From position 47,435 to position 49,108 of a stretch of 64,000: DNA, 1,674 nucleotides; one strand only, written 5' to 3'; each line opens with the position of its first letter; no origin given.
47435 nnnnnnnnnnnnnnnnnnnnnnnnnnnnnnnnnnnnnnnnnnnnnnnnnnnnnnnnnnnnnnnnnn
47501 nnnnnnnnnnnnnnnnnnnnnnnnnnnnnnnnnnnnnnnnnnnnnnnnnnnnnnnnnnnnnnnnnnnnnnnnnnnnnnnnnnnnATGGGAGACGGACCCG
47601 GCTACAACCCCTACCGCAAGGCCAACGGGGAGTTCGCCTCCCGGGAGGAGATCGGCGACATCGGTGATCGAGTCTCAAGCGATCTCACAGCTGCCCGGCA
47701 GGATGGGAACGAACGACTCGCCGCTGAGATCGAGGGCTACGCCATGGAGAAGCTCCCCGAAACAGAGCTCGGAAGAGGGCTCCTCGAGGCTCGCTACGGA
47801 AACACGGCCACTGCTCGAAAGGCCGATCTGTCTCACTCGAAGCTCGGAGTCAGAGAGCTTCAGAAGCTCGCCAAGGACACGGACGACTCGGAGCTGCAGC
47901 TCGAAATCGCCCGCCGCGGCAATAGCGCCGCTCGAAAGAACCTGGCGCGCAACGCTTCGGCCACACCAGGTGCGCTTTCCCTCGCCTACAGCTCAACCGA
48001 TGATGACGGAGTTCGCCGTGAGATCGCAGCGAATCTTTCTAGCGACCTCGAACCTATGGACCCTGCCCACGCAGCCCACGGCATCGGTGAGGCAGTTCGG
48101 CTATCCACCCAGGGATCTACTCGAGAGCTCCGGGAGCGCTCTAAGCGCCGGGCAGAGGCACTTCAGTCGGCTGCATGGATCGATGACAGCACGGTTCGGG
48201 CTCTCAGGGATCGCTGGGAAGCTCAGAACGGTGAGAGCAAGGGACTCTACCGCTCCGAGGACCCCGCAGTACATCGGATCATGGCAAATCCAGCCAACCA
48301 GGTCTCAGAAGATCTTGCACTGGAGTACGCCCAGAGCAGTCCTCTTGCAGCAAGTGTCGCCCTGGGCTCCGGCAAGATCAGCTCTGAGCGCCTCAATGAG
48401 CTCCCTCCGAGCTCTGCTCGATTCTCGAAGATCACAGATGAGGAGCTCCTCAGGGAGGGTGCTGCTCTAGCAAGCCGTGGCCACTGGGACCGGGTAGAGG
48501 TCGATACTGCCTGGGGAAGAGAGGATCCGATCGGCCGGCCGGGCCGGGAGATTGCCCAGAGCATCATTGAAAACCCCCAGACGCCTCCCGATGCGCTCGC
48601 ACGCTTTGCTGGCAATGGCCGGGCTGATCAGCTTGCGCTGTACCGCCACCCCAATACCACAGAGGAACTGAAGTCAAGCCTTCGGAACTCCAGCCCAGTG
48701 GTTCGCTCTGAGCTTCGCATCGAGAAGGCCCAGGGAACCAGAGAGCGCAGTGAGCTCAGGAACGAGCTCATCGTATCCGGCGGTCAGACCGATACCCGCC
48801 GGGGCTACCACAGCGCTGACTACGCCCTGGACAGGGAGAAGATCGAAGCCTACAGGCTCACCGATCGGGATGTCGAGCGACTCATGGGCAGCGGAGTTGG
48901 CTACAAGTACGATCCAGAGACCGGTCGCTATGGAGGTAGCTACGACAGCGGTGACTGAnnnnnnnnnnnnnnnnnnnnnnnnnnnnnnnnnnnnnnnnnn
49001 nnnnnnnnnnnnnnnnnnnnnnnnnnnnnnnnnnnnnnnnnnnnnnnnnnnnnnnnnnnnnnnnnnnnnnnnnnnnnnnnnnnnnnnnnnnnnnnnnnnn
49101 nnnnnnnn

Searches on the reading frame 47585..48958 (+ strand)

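Call 12: search_protein_families(library=pfam, proteins=[window:47585-48958:+], max_evalue=0.01)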
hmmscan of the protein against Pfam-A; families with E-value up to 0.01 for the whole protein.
window:47585-48958:+ (457 aa): 1 family
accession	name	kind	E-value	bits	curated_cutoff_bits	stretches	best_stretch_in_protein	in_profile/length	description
PF25591.1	LRV_2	-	0.001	19.5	27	1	328-374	7-54/61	Leucine Rich Repeat Variant domain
